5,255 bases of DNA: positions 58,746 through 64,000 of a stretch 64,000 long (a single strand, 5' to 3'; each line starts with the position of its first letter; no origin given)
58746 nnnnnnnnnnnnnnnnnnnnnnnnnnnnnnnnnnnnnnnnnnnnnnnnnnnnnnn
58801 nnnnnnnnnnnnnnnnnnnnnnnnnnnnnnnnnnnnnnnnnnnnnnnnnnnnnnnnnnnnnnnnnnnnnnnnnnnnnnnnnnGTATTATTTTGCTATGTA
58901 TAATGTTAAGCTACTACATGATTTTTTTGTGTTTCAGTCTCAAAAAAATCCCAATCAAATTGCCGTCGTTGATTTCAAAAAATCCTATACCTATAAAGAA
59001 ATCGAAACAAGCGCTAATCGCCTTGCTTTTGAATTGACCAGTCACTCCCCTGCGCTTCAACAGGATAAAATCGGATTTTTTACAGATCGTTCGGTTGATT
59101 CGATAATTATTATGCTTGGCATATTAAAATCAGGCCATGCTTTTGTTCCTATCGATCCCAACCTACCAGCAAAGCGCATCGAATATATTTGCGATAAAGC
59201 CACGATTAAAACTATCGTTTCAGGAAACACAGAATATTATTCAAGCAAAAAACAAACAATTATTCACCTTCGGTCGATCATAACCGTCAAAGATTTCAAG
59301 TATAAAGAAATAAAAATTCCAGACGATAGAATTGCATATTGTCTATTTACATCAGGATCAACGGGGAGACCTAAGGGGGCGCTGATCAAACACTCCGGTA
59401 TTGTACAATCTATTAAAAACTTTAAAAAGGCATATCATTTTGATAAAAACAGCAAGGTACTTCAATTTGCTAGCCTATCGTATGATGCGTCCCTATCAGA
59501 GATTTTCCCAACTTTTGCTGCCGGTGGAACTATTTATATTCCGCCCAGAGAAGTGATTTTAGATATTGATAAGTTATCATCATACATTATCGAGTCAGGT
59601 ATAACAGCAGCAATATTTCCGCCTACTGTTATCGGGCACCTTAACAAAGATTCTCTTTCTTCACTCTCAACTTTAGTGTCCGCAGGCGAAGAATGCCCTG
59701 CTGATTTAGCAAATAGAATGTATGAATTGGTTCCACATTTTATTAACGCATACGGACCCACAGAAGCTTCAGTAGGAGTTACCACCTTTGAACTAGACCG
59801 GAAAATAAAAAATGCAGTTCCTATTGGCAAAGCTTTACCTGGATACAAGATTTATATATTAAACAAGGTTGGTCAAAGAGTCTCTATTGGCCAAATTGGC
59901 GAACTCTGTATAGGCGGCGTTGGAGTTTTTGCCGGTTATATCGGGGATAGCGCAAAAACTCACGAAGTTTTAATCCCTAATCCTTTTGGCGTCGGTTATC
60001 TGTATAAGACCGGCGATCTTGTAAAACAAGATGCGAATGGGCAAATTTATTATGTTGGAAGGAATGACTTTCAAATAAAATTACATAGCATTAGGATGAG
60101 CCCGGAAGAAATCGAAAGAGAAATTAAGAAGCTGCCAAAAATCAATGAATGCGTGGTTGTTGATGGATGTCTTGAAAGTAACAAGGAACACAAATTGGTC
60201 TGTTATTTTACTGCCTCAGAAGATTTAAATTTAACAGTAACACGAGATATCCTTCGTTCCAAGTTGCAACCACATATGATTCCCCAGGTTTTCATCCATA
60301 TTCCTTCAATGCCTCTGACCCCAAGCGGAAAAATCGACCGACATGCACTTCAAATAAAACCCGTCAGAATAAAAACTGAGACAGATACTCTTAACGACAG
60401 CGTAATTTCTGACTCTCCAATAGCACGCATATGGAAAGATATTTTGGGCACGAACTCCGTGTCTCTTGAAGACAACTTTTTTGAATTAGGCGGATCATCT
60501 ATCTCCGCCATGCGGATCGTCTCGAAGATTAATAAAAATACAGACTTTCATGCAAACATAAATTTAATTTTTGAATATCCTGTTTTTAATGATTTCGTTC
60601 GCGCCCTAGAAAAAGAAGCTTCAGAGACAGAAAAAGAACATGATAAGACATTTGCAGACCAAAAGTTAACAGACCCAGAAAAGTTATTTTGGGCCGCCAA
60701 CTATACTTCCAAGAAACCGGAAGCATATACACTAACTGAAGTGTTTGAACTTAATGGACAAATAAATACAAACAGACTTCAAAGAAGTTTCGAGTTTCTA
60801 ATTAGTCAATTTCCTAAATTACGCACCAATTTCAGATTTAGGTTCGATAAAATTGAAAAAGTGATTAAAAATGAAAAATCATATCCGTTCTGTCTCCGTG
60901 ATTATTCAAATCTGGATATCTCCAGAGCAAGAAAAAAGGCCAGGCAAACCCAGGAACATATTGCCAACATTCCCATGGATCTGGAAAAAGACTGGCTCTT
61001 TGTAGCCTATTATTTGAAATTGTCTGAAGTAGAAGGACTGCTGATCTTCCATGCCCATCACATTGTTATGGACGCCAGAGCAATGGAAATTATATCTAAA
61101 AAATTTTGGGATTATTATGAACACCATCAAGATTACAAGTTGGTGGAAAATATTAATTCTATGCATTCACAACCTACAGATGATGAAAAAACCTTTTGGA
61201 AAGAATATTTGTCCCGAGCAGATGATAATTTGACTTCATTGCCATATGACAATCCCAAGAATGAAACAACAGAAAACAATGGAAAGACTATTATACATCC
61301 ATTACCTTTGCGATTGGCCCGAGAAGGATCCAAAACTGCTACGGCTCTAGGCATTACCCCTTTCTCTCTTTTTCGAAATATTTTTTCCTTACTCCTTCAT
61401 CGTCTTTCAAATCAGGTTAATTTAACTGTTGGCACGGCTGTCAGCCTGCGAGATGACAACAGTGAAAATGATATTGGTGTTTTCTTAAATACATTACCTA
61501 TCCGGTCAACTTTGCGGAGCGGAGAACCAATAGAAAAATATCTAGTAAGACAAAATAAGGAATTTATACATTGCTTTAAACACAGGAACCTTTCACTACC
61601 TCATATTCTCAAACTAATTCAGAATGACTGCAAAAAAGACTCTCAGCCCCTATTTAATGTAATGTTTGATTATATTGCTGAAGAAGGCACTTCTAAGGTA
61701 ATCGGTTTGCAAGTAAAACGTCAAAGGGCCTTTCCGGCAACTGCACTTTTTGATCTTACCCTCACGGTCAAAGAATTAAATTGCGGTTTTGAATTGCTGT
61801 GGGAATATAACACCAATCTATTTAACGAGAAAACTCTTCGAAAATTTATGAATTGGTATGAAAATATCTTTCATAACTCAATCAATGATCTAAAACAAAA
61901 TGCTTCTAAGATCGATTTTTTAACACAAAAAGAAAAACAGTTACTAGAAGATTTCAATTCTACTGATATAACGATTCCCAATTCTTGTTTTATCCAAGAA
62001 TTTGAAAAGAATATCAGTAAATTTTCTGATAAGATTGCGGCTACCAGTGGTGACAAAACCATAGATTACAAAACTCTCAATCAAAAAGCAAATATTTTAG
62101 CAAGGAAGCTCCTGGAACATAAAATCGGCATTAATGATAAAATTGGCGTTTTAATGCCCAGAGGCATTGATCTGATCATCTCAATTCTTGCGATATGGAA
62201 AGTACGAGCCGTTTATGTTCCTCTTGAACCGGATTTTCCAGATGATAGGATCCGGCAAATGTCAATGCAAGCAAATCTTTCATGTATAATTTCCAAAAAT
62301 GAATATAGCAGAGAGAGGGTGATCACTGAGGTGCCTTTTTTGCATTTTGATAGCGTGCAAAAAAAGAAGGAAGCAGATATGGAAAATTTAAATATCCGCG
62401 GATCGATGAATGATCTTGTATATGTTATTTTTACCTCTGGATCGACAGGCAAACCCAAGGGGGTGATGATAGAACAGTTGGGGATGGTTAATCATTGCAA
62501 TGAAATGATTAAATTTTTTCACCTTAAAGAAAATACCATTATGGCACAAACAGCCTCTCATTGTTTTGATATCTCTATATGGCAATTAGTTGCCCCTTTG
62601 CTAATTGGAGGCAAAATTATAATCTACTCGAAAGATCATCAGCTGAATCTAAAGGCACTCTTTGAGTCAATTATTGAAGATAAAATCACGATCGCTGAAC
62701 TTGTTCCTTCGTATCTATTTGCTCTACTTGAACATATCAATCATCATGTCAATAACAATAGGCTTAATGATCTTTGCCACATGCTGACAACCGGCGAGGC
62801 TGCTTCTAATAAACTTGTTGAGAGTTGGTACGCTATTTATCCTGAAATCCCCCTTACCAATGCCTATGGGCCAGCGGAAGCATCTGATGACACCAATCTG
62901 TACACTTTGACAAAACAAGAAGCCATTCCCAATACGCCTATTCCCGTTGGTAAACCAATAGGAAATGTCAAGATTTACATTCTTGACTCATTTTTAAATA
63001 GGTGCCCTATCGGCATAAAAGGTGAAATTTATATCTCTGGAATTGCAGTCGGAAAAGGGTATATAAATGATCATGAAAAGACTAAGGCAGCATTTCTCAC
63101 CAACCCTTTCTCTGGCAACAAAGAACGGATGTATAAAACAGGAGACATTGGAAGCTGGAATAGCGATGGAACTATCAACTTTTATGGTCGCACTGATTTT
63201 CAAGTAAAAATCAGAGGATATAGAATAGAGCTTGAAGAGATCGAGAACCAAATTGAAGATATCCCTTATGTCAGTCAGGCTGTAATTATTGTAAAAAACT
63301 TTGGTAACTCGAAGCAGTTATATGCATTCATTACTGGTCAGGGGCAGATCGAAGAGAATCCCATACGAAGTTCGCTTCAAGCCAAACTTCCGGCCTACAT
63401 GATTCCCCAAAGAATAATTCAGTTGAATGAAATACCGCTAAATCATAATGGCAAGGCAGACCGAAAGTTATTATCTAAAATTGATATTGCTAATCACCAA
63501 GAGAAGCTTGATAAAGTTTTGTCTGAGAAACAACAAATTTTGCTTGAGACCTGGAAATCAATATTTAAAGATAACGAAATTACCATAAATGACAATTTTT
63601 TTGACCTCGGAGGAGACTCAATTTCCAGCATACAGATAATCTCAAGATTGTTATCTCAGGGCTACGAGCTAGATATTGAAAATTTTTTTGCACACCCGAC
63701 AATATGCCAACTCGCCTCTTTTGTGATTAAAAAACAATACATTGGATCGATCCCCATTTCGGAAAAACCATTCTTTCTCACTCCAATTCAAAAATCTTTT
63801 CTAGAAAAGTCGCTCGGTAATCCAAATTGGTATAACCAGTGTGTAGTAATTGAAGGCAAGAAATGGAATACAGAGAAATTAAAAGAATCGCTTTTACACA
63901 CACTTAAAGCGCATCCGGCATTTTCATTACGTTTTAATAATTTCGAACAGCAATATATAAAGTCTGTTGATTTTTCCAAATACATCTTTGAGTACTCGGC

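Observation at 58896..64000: Multi-modular NRPS (A-T-C-A-T-C...) with host-like AT-rich composition, starting with a loading A-T didomain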

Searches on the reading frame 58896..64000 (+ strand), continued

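Call 28: search_protein_families(library=ncbifam, proteins=[L010:12230-13468:-, L010:13465-14022:-, L010:1281-2360:+, L010:157-885:-], max_evalue=0.00001)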
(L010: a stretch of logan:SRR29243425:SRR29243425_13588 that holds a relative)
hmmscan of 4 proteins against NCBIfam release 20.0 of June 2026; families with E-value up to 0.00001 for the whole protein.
L010:12230-13468:- (412 aa): 69 families (the best 25 are shown)
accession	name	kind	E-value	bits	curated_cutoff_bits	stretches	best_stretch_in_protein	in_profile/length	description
NF006733.0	PRK09264.1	subfamily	8.6e-67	225.5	438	1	20-405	25-411/425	diaminobutyrate--2-oxoglutarate transaminase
NF005993.0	PRK08117.1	subfamily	1.2e-66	225.2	574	1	11-410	20-429/433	aspartate aminotransferase family protein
NF004426.0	PRK05769.1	equivalog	5.8e-66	223.1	552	1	18-410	38-439/441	acetyl ornithine aminotransferase family protein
NF049976.1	AmadipTransam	equivalog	1.5e-64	218.4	650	1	7-411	6-415/416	2-aminoadipate transaminase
TIGR02407.1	ectoine_ectB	equivalog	2.8e-64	217.3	552.2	1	20-405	21-407/412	diaminobutyrate--2-oxoglutarate transaminase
NF006368.0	PRK08593.1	equivalog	2.1e-62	211.2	570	1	17-412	27-433/448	aspartate aminotransferase family protein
TIGR00707.1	argD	subfamily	7.4e-61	206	410.05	1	15-407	8-379/381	acetylornithine/succinylornithine family transaminase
TIGR00508.1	bioA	equivalog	1.4e-60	205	405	1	6-404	4-414/419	adenosylmethionine--8-amino-7-oxononanoate transaminase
NF005692.0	PRK07495.1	equivalog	5.7e-59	199.8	724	1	17-409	23-420/425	4-aminobutyrate--2-oxoglutarate transaminase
NF002325.0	PRK01278.1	subfamily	1.2e-58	198.7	372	1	17-410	14-388/395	acetylornithine transaminase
NF006228.0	PRK08360.1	equivalog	5.3e-57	193.4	608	1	18-410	25-426/443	aspartate aminotransferase family protein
TIGR00709.1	dat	subfamily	2.8e-56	191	401.6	1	18-403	23-428/442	diaminobutyrate--2-oxoglutarate transaminase family protein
NF002797.0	PRK02936.1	equivalog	1.6e-55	188.4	496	1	17-409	12-378/385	acetylornithine transaminase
TIGR00700.1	GABAtrnsam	equivalog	1.6e-54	185.2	506.65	1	11-405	11-415/420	4-aminobutyrate--2-oxoglutarate transaminase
NF002874.0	PRK03244.1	equivalog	1.9e-54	185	457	1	15-409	24-393/399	acetylornithine transaminase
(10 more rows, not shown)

L010:13465-14022:- (185 aa): 7 families
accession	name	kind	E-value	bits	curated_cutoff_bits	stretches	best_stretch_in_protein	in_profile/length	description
TIGR03585.1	PseH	equivalog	9e-13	48.6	93.1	1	26-160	10-141/156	UDP-4-amino-4,6-dideoxy-N-acetyl-beta-L-altrosamine N-acetyltransferase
NF033151.0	AAC_6p_A10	exception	1.4e-08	34.9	400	1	24-170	15-170/178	AAC(6')-I family aminoglycoside 6'-N-acetyltransferase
NF011709.0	PRK15130.1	equivalog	3.9e-07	30.1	218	1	70-168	59-156/186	spermidine N1-acetyltransferase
NF033693.0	AAC_6p_Ie_fam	exception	9.1e-07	29.2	340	1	15-167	6-168/179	AAC(6')-Ie family aminoglycoside N-acetyltransferase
NF040503.1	resist_ArsN1a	equivalog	1.5e-06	28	170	1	88-170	66-151/159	arsinothricin resistance N-acetyltransferase ArsN1 family A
NF000431.1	AAC_6p_Ian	exception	1.5e-06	27.9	400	0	99-173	98-172/190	aminoglycoside N-acetyltransferase AAC(6')-Ian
NF000016.1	AAC_6p_Im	exception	3.5e-06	27.2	350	0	25-167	15-167/178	aminoglycoside N-acetyltransferase AAC(6')-Im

L010:1281-2360:+ (359 aa): 0 families

L010:157-885:- (242 aa): 11 families
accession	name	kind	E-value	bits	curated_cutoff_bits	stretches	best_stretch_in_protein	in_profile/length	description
NF008405.0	PRK11207.1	equivalog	1.2e-11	44.5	218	1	59-152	30-125/198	tellurite resistance methyltransferase TehB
NF008992.0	PRK12335.1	equivalog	1e-10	41.2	303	1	58-99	121-162/289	SAM-dependent methyltransferase TehB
NF043040.1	corrin_prot_MT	hypoth_equivalog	1.7e-08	34.2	180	1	55-103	37-85/216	corrinoid protein-associated methyltransferase CpaM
NF051855.1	GlySarMtaseBact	equivalog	4.4e-08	33.1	350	1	57-174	51-173/259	glycine/sarcosine N-methyltransferase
NF041820.1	daptide_MTase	equivalog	5.9e-08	32.5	175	1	54-100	31-77/243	daptide-type RiPP biosynthesis methyltransferase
TIGR00477.1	tehB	equivalog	6.5e-08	32.2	219.5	1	59-107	73-122/238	tellurite resistance methyltransferase TehB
TIGR01934.1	MenG_MenH_UbiE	subfamily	6.3e-07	28.9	158.35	1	53-178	33-162/223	ubiquinone/menaquinone biosynthesis methyltransferase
NF011529.0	PRK14968.1-3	equivalog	6.5e-07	29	162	1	55-125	30-103/198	putative methyltransferase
TIGR02021.1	BchM-ChlM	equivalog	4e-06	26.4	158.9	1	61-127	56-125/218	magnesium protoporphyrin IX methyltransferase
NF045667.1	MTase_DVU1556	equivalog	6.3e-06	25.8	155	1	59-100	22-64/213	DVU_1556 family methyltransferase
TIGR01983.1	UbiG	equivalog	9e-06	25.1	102.95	0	54-103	44-93/228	bifunctional 2-polyprenyl-6-hydroxyphenol methylase/3-demethylubiquinol 3-O-methyltransferase UbiG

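Call 38: find_encoding_contigs(protein=P0120, flank=10000, max_places=2)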
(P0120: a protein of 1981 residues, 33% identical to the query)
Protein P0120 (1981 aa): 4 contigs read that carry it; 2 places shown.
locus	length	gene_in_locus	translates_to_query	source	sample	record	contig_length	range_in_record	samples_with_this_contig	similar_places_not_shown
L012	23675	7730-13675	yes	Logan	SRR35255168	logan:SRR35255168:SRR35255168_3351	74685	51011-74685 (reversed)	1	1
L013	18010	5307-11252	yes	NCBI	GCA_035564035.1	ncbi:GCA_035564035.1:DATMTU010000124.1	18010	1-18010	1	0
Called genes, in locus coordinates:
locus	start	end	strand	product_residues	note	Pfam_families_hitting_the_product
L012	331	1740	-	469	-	PF01427:Peptidase_M15, PF26317:CntK_N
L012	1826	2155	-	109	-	PF01371:Trp_repressor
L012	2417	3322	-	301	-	-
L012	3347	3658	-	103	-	-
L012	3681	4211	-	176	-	PF13302:Acetyltransf_3, PF00583:Acetyltransf_1, PF13673:Acetyltransf_10 (faint), PF13523:Acetyltransf_8 (weak), PF13508:Acetyltransf_7 (weak)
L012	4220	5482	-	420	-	PF00202:Aminotran_3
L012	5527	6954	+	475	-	PF01266:DAO, PF03486:HI0933_like (faint), PF13738:Pyr_redox_3 (faint)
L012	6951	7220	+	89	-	PF09860:DUF2087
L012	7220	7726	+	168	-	PF00583:Acetyltransf_1, PF13673:Acetyltransf_10, PF13508:Acetyltransf_7, PF08445:FR47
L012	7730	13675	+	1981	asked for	PF00501:AMP-binding, PF00550:PP-binding, PF00668:Condensation, PF00501:AMP-binding, PF13193:AMP-binding_C, PF00550:PP-binding (weak), PF00668:Condensation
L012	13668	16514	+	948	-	PF00668:Condensation, PF00550:PP-binding, PF00668:Condensation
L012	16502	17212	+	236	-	PF22624:AASDHPPT_N, PF01648:ACPS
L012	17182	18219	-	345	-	PF00850:Hist_deacetyl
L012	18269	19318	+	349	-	PF08933:PrnB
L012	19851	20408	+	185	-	-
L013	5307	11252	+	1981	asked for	PF00501:AMP-binding, PF00550:PP-binding, PF00668:Condensation, PF00501:AMP-binding, PF13193:AMP-binding_C, PF00550:PP-binding (weak), PF00668:Condensation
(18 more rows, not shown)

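Call 39: find_encoding_contigs(protein=P0071, flank=10000, max_places=2)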
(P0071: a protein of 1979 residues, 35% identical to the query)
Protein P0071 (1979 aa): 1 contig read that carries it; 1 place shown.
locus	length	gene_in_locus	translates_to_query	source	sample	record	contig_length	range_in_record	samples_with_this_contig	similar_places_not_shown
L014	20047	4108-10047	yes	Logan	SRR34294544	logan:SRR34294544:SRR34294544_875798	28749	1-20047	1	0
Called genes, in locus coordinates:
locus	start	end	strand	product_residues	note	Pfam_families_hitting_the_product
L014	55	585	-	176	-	PF13302:Acetyltransf_3, PF13523:Acetyltransf_8 (weak), PF00583:Acetyltransf_1, PF13508:Acetyltransf_7 (weak)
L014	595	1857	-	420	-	PF00202:Aminotran_3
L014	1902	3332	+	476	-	PF01266:DAO, PF13738:Pyr_redox_3 (faint)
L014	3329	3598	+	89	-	PF09860:DUF2087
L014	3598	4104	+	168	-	PF00583:Acetyltransf_1, PF13673:Acetyltransf_10, PF13508:Acetyltransf_7, PF08445:FR47 (weak)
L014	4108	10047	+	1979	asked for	PF00501:AMP-binding, PF00550:PP-binding, PF00668:Condensation, PF00501:AMP-binding, PF13193:AMP-binding_C (weak), PF00668:Condensation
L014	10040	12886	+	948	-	PF00668:Condensation, PF00550:PP-binding, PF00668:Condensation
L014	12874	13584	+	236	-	PF22624:AASDHPPT_N, PF01648:ACPS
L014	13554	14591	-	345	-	PF00850:Hist_deacetyl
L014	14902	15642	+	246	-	PF02463:SMC_N (faint), PF00005:ABC_tran, PF13304:AAA_21 (faint)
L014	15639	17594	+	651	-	PF02687:FtsX (weak)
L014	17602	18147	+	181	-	-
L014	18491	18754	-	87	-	-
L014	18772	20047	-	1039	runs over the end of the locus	PF04313:HSDR_N, PF04851:ResIII, PF18766:SWI2_SNF2, PF22679:T1R_D3-like, PF11867:T1RH-like_C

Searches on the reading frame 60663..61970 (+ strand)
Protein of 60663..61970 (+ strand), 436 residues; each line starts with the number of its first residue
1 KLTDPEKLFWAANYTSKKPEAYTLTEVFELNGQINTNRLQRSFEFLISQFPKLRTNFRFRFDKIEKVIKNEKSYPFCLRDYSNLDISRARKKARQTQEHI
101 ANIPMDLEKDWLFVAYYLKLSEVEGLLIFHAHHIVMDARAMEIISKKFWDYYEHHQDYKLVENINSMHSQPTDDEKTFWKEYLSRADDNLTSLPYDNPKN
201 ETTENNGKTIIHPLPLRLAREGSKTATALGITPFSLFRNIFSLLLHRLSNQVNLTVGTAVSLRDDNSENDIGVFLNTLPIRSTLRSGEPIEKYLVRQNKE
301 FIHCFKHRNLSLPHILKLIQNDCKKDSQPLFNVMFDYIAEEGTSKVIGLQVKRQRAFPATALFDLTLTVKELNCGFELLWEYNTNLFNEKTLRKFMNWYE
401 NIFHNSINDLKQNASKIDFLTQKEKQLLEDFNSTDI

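Call 34: search_solved_structures(query=window:60663-61970:+, max_evalue=0.00001)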
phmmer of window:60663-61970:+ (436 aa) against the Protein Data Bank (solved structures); distinct sequences matched with E-value up to 0.00001: 29.
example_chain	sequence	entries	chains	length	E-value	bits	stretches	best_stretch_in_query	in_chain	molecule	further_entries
6p1j_A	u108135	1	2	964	6e-19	71.5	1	7-434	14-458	Txo2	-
6oyf_A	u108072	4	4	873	1.3e-17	67.1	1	6-434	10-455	Txo1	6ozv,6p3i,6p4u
6mfy_A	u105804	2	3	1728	1.8e-17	66.7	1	21-427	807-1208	Linear gramicidin synthase subunit A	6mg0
6mfz_A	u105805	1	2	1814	1.9e-17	66.6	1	21-427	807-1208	Linear gramicidin synthase subunit A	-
9be3_A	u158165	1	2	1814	1.9e-17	66.6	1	21-427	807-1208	Linear gramicidin synthase subunit A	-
9be4_A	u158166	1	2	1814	1.9e-17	66.6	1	21-427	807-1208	Linear gramicidin synthase subunit A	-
9meh_A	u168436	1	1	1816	1.9e-17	66.6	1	21-427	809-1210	Linear gramicidin synthase subunit A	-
6mfx_A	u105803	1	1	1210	3e-16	62.6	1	21-423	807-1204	Linear gramicidin synthase subunit A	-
6mfw_A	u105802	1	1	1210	3.5e-16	62.4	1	21-423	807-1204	Linear gramicidin synthase subunit A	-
2jgp_A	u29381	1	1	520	1.1e-15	60.8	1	21-407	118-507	TYROCIDINE SYNTHETASE 3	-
8hlk_A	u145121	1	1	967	1.5e-15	60.3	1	22-435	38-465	Microcystin synthetase B (Fragment)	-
4zxh_A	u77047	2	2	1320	3.4e-15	59.2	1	20-330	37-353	ABBFA_003403 | Tyrocidine synthetase 3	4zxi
9x29_A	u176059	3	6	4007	8.3e-15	57.9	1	21-403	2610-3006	PKS-NRPS hybrid synthetase psoA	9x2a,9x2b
9x2c_A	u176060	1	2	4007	9.8e-15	57.6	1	21-403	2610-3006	PKS-NRPS hybrid synthetase psoA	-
5u89_A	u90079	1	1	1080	1.7e-13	53.6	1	174-426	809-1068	Amino acid adenylation domain protein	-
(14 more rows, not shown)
